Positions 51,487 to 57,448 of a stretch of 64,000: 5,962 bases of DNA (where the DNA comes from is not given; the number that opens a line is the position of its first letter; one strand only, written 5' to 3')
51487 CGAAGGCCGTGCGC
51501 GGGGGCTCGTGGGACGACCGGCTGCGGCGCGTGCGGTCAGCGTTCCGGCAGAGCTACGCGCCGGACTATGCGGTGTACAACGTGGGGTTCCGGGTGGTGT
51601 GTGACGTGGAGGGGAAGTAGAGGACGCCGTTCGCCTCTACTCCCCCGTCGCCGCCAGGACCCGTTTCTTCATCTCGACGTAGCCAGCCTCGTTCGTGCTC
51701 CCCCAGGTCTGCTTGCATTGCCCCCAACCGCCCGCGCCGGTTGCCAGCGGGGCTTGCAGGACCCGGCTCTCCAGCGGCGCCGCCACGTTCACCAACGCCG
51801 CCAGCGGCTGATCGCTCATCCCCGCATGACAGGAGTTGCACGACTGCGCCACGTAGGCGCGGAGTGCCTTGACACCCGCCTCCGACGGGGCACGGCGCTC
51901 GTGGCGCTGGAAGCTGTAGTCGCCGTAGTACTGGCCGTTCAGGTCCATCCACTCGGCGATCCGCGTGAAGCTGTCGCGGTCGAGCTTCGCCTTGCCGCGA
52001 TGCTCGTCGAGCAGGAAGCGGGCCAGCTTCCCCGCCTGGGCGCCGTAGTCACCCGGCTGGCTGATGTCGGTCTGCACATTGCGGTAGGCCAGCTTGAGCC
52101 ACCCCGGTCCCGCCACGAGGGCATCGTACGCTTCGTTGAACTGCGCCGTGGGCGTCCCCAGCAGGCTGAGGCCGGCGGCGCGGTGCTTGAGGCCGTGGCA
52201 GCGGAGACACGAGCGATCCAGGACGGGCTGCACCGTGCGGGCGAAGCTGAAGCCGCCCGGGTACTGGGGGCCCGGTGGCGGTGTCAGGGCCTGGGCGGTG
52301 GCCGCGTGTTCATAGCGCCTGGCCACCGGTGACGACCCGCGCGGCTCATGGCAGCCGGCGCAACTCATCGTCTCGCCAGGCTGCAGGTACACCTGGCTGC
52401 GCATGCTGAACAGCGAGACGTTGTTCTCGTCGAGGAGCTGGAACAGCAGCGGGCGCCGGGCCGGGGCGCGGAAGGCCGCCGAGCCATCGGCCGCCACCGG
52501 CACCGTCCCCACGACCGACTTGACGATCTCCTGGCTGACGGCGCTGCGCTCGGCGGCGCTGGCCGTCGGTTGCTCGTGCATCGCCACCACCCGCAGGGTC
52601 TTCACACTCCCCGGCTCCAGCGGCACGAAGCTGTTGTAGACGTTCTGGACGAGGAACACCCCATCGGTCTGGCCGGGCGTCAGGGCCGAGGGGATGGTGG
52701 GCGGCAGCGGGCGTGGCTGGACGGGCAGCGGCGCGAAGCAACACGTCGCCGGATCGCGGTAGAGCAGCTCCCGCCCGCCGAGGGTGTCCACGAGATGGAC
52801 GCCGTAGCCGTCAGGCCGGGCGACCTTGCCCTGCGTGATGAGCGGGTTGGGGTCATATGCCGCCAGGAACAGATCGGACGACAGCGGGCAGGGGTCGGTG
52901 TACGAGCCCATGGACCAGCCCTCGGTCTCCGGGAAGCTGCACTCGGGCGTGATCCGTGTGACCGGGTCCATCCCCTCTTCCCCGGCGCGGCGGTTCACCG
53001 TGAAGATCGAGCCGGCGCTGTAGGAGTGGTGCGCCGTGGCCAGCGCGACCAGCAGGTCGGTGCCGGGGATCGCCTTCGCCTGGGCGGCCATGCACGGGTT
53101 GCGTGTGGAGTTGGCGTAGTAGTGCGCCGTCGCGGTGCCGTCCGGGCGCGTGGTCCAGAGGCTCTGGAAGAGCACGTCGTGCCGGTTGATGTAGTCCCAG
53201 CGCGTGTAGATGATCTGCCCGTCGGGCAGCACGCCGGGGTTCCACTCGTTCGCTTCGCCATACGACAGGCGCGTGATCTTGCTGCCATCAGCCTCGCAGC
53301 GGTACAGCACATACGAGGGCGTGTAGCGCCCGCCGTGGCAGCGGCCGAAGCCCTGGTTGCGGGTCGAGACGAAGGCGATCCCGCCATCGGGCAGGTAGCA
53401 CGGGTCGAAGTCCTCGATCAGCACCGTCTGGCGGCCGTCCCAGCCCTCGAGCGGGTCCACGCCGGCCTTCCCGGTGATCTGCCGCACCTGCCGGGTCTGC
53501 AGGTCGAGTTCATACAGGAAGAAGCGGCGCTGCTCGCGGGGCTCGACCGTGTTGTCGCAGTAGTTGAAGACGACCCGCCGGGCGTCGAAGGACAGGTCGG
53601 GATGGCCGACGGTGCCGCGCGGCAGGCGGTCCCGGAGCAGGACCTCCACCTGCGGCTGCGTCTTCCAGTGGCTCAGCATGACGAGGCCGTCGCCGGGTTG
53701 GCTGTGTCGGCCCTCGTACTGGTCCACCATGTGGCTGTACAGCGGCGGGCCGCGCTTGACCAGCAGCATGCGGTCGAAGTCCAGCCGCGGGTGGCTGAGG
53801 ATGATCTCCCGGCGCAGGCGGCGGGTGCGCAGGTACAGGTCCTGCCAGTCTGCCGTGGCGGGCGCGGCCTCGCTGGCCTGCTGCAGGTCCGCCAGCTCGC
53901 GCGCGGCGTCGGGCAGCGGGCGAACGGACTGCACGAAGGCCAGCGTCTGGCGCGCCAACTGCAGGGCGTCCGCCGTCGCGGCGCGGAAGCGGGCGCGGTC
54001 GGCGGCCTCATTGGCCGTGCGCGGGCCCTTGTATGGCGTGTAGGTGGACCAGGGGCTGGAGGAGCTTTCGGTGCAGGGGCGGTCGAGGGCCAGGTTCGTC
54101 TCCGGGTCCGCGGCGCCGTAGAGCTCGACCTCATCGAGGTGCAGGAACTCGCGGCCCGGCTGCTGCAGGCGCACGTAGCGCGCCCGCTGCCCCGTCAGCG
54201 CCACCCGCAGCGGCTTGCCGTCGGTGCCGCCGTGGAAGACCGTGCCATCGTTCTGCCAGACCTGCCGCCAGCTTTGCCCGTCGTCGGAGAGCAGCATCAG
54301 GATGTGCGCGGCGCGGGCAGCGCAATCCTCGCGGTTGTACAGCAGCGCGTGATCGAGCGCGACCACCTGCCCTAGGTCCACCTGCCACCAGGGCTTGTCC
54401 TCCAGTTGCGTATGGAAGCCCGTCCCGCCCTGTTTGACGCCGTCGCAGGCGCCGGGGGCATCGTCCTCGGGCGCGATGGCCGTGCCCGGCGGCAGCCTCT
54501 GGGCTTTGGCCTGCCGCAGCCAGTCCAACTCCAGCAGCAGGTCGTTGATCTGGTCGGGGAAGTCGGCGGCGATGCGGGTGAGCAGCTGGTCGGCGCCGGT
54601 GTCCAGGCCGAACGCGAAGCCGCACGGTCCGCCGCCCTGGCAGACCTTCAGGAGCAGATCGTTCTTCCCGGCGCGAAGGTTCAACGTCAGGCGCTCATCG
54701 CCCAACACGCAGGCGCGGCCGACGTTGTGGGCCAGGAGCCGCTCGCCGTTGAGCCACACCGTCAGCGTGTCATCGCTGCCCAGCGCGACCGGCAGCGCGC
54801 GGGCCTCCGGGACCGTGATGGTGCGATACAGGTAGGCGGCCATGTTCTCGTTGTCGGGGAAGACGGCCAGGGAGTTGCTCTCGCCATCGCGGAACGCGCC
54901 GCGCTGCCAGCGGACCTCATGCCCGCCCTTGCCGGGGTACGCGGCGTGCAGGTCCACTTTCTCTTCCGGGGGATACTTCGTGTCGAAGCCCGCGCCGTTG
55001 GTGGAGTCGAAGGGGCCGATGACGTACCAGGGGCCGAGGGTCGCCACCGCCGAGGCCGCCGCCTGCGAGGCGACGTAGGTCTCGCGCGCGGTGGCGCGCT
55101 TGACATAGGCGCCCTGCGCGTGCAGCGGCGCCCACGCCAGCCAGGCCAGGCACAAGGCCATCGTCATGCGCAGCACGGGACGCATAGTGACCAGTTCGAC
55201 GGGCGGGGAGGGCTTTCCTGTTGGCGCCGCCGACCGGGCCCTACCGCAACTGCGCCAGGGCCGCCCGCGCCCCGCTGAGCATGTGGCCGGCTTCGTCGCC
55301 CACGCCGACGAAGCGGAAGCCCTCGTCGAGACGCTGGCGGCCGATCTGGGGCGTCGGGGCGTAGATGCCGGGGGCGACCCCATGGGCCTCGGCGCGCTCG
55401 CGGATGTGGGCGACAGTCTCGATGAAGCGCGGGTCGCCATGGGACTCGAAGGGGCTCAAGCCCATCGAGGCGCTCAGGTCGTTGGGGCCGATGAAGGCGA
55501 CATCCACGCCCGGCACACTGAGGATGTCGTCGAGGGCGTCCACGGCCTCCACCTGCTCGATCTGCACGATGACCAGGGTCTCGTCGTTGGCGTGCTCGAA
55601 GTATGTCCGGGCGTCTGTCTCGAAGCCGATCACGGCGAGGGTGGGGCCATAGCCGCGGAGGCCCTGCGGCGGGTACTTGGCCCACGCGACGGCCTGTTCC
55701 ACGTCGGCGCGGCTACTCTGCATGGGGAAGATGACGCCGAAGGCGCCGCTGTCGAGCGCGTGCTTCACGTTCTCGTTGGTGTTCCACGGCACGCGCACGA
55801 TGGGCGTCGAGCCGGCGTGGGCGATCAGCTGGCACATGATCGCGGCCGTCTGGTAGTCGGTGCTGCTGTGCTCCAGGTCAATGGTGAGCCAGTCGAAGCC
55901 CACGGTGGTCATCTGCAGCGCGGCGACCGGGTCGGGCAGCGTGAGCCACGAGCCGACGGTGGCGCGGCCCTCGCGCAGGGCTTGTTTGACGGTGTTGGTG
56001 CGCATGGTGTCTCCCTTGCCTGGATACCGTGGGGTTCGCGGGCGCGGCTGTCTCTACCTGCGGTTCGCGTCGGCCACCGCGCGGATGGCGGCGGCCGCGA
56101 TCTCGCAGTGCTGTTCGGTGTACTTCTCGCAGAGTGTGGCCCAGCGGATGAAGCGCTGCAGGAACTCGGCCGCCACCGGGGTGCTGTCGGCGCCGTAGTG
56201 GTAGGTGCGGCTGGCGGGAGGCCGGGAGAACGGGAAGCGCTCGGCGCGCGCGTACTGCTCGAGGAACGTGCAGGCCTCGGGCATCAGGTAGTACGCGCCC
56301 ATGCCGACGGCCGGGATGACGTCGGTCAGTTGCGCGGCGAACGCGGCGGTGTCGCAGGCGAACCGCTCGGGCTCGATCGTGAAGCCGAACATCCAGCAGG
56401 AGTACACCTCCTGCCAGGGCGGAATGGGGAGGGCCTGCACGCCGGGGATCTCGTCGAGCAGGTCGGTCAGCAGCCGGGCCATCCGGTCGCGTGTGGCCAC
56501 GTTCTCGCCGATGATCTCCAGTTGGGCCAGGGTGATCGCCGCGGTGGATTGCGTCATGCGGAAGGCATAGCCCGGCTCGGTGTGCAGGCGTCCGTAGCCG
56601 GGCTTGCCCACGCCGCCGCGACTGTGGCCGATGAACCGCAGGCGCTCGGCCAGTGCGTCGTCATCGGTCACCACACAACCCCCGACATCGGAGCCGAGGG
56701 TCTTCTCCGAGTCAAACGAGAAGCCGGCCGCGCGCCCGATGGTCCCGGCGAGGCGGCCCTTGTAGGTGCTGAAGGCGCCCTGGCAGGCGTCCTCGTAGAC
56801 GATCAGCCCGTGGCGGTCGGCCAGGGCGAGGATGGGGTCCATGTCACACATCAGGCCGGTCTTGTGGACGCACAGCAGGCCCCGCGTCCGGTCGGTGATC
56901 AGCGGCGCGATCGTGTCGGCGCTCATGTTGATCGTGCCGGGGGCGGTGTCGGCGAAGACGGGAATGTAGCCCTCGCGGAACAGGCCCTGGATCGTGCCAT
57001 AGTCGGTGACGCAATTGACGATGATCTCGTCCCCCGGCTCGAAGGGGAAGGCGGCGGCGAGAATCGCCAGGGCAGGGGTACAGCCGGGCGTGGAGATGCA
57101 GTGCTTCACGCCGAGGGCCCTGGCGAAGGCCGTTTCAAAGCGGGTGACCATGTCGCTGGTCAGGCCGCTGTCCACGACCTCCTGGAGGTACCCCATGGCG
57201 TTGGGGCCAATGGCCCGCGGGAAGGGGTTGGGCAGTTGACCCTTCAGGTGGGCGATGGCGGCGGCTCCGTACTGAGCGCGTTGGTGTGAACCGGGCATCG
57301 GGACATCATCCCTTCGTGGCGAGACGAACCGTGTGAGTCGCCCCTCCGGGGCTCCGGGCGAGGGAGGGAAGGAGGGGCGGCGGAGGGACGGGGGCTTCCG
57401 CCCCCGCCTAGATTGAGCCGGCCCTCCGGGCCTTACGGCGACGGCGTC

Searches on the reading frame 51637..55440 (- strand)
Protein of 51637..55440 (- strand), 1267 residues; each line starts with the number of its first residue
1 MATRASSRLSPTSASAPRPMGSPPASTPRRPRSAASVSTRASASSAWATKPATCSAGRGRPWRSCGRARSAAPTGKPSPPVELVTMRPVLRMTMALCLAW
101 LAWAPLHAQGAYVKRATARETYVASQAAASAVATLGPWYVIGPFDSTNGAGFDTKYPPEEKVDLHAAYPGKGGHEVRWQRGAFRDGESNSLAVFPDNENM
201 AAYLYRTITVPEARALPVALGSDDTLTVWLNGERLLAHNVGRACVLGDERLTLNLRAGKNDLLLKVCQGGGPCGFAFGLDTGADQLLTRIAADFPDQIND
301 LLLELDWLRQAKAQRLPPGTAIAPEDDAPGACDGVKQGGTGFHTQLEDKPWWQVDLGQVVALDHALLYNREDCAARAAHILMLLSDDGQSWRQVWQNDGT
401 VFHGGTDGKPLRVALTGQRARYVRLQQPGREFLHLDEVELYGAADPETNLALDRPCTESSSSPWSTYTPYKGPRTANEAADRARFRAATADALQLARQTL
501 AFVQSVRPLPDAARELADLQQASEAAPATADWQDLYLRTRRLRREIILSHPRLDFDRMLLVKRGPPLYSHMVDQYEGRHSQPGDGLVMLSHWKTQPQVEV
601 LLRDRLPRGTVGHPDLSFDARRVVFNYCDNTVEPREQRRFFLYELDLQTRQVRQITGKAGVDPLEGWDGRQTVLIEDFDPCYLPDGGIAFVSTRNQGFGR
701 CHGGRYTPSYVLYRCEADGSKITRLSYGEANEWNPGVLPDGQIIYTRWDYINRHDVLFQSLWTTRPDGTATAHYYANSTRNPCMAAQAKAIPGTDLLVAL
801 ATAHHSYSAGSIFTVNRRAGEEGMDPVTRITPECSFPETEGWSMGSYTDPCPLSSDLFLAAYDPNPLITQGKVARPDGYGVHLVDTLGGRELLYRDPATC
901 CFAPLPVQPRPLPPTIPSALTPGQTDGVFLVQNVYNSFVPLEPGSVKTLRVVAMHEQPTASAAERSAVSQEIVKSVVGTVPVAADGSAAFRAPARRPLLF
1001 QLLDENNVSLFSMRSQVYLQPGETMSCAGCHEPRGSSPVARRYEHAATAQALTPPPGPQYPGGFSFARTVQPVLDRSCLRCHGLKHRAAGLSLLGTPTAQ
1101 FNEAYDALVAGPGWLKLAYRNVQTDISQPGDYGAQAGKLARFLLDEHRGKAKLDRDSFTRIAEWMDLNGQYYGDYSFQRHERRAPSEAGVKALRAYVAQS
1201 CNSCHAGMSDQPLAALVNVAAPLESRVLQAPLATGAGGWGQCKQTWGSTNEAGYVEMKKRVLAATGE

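Call 8: search_protein_families(library=pfam, proteins=[window:51637-55440:-], max_evalue=0.001)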
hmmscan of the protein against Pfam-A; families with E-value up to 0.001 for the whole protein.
window:51637-55440:- (1267 aa): 4 families
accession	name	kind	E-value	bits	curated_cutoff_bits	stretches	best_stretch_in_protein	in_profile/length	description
PF18582.6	HZS_alpha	-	1e-20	74.5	26.6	1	944-1032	1-98/98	Hydrazine synthase alpha subunit middle domain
PF22633.2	F5_F8_type_C_2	-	9.6e-13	49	27.8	1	331-425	2-91/91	NedA-like, galactose-binding domain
PF00754.31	F5_F8_type_C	-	1e-11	45.5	28.2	1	330-429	16-114/127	F5/8 type C domain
PF13442.11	Cytochrome_CBB3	-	0.00022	21.9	27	0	1191-1214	4-28/68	Cytochrome C oxidase, cbb3-type, subunit III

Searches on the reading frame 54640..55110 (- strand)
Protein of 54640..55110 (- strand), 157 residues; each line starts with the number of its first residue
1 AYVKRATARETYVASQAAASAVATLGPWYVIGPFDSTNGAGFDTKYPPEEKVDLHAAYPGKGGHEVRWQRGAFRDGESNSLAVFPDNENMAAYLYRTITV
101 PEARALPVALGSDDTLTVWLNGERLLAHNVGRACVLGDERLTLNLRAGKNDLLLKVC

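Call 60: search_protein_families(library=pfam, proteins=[window:54640-55110:-], max_evalue=10)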
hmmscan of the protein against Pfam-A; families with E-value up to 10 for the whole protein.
window:54640-55110:- (157 aa): 1 family
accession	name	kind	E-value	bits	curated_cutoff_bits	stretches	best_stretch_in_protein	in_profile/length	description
PF20005.5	fvmX7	-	0.079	12.4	24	1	81-135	3-57/421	FtsH ternary system domain X7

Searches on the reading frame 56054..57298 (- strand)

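Call 23: search_protein_families(library=pfam, proteins=[window:56054-57298:-], max_evalue=0.001)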
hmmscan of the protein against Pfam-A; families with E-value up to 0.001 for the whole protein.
window:56054-57298:- (414 aa): 2 families
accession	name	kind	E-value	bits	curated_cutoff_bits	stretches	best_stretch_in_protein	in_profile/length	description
PF01041.23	DegT_DnrJ_EryC1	-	1.2e-66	225.9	19.8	1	35-358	8-331/360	DegT/DnrJ/EryC1/StrS aminotransferase family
PF01212.27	Beta_elim_lyase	-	0.00079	19.3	27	0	49-284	32-268/288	Beta-eliminating lyase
